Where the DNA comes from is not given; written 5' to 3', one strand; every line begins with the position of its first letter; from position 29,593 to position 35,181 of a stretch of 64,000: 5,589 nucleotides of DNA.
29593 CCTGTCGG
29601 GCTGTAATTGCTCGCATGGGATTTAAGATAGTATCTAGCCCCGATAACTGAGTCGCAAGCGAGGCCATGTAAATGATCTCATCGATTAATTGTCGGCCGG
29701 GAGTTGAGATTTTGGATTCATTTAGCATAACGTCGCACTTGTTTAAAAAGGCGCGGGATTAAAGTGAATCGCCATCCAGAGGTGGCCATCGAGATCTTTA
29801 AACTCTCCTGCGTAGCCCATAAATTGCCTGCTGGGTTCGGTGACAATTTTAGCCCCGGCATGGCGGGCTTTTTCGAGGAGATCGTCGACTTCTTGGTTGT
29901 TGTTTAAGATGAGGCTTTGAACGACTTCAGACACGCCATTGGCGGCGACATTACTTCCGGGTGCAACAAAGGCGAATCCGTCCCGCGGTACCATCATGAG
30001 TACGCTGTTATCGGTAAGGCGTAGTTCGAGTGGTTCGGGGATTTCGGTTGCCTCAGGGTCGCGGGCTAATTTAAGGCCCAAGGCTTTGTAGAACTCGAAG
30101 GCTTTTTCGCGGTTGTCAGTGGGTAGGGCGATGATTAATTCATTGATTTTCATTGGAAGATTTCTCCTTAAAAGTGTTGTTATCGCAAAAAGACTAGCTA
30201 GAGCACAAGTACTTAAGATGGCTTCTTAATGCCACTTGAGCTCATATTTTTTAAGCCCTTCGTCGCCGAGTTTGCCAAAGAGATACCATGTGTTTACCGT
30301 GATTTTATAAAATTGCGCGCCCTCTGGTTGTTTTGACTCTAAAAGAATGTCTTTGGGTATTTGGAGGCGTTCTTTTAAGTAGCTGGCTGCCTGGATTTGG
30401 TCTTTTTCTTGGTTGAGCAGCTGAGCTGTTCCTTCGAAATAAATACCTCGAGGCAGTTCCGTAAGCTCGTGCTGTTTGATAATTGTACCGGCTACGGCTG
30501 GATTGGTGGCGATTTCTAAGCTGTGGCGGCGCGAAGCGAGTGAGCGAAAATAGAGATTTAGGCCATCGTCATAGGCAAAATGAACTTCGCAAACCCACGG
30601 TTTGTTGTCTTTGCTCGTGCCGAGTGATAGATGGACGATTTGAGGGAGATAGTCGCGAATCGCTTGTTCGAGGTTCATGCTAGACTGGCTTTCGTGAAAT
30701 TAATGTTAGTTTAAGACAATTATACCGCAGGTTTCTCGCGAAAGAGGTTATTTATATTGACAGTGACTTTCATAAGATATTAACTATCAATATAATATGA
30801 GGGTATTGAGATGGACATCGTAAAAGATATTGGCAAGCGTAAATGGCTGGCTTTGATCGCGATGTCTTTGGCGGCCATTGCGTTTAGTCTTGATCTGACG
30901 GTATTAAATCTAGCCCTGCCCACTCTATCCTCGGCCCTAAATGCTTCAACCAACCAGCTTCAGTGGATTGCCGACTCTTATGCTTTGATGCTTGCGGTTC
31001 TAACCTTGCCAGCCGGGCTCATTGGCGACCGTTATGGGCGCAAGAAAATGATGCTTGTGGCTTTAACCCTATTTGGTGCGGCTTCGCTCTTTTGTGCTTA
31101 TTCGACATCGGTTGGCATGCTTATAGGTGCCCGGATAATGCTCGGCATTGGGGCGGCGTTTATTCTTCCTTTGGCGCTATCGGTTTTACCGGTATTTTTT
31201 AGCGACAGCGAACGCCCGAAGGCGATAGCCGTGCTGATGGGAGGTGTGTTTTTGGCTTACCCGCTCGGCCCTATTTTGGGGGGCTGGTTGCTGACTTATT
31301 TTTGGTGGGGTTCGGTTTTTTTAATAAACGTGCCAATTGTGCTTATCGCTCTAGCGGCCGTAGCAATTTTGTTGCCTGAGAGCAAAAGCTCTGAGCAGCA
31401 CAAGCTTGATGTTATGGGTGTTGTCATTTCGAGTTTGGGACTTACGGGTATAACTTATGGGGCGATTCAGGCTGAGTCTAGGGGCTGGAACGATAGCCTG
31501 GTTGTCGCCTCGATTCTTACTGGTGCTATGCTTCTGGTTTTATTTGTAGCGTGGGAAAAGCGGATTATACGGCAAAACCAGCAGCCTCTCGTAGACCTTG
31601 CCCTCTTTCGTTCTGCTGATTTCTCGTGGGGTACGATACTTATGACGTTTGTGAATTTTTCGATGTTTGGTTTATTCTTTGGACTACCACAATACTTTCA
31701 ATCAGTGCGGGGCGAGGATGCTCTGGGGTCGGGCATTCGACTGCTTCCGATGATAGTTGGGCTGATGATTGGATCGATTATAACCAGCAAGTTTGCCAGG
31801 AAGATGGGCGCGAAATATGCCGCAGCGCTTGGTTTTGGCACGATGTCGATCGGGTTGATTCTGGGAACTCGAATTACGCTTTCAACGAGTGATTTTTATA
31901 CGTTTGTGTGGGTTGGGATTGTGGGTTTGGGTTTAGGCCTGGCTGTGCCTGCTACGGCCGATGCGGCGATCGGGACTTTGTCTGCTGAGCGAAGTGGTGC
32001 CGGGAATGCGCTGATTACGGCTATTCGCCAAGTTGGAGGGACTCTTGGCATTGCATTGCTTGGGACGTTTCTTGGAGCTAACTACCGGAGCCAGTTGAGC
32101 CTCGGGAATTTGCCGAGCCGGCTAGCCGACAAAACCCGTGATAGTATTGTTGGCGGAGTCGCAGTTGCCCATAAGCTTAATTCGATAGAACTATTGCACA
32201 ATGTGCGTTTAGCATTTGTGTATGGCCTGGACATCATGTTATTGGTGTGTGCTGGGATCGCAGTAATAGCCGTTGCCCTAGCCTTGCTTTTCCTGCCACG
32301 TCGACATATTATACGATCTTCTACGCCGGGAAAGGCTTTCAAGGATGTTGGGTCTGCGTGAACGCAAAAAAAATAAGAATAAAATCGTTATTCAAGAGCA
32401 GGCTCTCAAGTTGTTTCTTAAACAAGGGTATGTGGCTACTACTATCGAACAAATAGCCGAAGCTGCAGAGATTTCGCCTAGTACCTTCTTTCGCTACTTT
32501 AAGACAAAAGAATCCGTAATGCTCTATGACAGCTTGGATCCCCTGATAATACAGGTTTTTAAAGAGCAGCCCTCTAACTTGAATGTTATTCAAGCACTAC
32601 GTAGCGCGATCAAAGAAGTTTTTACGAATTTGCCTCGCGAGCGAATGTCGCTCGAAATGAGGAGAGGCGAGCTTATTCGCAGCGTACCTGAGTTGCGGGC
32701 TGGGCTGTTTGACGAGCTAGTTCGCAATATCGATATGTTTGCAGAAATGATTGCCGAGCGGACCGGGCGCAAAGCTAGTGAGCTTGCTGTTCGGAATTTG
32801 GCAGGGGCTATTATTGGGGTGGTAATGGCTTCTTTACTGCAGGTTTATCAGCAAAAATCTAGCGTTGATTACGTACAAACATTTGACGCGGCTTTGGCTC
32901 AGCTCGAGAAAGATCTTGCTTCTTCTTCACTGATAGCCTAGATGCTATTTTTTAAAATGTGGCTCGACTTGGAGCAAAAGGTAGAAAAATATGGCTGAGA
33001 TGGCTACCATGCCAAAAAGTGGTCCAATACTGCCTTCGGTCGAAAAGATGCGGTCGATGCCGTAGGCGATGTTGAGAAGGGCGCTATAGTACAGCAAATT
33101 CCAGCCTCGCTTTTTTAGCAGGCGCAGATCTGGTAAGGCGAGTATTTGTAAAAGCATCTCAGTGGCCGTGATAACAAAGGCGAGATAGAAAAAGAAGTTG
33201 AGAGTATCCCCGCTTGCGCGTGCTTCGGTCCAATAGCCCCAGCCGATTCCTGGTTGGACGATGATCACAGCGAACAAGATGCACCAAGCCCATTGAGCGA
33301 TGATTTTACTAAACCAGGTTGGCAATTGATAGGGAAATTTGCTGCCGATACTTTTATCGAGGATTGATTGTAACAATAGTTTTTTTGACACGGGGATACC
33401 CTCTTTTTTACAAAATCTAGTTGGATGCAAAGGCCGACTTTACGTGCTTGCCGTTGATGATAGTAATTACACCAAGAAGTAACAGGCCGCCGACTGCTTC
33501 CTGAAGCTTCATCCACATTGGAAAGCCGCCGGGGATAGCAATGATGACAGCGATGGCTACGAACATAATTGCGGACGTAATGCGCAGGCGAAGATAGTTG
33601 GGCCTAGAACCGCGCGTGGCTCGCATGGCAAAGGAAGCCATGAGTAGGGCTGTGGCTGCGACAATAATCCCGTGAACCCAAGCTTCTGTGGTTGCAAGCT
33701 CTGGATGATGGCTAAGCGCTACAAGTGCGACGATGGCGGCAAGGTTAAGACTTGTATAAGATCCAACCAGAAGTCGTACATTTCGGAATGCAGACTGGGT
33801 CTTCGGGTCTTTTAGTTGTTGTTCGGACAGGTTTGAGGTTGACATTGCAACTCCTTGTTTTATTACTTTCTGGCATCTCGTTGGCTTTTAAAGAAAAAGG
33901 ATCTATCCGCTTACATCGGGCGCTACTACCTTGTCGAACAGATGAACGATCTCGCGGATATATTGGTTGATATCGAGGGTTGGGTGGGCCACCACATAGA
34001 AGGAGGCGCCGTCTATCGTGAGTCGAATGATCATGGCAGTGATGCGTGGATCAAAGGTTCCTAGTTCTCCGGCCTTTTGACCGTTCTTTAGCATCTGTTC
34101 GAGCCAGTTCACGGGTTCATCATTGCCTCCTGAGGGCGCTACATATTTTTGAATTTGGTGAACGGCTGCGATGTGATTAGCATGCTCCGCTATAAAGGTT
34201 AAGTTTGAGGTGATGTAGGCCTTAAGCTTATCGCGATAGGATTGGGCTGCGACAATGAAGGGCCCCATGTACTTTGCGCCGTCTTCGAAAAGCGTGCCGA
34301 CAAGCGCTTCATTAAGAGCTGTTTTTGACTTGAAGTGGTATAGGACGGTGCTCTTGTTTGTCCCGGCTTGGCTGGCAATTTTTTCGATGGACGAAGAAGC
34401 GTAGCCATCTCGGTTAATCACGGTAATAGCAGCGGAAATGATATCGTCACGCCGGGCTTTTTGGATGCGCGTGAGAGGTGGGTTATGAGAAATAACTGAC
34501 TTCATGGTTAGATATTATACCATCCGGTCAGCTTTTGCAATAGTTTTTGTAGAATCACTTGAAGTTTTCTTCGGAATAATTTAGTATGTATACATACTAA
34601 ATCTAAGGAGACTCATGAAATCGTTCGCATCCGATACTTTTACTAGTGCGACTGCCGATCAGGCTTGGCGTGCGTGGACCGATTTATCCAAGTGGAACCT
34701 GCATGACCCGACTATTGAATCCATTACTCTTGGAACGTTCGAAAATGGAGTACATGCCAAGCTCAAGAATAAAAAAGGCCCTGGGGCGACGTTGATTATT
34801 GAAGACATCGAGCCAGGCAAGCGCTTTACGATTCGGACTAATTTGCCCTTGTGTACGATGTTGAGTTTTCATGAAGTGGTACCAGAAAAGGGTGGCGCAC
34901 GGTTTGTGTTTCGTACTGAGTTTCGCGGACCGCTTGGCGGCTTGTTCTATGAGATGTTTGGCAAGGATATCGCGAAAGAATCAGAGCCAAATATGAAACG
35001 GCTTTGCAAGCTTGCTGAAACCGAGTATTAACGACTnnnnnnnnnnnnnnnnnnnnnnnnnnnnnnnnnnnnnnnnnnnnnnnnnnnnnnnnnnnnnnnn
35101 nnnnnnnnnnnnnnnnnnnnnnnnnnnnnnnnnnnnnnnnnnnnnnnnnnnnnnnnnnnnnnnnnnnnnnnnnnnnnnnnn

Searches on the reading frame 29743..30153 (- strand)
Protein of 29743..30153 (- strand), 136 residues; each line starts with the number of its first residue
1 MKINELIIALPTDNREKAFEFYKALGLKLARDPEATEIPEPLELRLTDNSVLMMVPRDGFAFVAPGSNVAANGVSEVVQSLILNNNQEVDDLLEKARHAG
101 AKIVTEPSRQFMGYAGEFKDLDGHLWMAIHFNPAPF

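Call 64: search_protein_families(library=pfam, proteins=[window:29743-30153:-], max_evalue=0.0001)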
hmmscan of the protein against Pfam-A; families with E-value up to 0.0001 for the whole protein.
window:29743-30153:- (136 aa): 1 family
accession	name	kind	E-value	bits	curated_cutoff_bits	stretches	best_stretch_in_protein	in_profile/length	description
PF00903.31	Glyoxalase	-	2.9e-09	37.8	20.6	1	8-127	5-120/121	Glyoxalase/Bleomycin resistance protein/Dioxygenase superfamily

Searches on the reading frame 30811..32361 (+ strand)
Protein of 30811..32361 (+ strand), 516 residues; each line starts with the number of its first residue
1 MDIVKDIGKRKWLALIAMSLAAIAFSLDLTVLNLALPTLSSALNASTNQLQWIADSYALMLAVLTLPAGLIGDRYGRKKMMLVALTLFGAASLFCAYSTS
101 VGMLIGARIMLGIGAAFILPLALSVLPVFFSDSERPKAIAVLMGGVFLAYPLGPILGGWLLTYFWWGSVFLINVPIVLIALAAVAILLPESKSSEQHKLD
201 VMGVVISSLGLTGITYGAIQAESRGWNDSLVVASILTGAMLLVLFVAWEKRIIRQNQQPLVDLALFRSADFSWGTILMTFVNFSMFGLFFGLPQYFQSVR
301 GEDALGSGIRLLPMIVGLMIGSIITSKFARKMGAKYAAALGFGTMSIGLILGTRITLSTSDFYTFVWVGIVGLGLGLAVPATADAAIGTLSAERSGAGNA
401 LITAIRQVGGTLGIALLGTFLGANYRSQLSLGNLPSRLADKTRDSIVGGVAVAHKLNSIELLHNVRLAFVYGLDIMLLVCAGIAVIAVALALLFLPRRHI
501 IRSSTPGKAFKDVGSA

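Call 65: search_protein_families(library=pfam, proteins=[window:30811-32361:+], max_evalue=0.0001)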
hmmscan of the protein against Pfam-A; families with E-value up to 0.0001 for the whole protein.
window:30811-32361:+ (516 aa): 3 families
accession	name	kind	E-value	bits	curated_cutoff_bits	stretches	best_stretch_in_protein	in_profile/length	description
PF07690.21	MFS_1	-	1.5e-51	175.8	33.4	1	19-413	2-346/347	Major Facilitator Superfamily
PF05977.19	MFS_3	-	9.7e-09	34.6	27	1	23-196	20-198/524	Transmembrane secretion effector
PF00083.30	Sugar_tr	-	2.6e-08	33.6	22.3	1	32-191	30-194/452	Sugar (and other) transporter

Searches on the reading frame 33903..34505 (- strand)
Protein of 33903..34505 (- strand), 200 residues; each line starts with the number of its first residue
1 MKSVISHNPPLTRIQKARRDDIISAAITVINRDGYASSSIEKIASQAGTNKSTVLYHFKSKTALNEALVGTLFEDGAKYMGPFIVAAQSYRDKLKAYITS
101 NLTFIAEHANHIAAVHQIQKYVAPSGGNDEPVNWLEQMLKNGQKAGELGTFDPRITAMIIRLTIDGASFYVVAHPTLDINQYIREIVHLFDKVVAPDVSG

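Call 65: search_protein_families(library=pfam, proteins=[window:33903-34505:-], max_evalue=0.0001)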
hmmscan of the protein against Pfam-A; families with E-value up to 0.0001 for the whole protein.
window:33903-34505:- (200 aa): 1 family
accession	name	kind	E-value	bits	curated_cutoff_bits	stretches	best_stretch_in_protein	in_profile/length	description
PF00440.29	TetR_N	-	1.5e-12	47.5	24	1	22-68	1-47/47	Bacterial regulatory proteins, tetR family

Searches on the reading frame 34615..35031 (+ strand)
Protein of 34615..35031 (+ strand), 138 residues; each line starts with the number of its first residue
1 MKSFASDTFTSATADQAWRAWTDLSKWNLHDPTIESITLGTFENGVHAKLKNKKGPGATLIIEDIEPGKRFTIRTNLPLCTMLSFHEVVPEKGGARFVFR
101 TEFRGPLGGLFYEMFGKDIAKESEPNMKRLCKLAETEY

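Call 65: search_protein_families(library=pfam, proteins=[window:34615-35031:+], max_evalue=0.0001)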
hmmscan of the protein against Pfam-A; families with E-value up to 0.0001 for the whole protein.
window:34615-35031:+ (138 aa): 1 family
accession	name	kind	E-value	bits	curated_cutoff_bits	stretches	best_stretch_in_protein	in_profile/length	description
PF10604.15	Polyketide_cyc2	-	1.6e-12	48.4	27.4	1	11-135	11-142/142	Polyketide cyclase / dehydrase and lipid transport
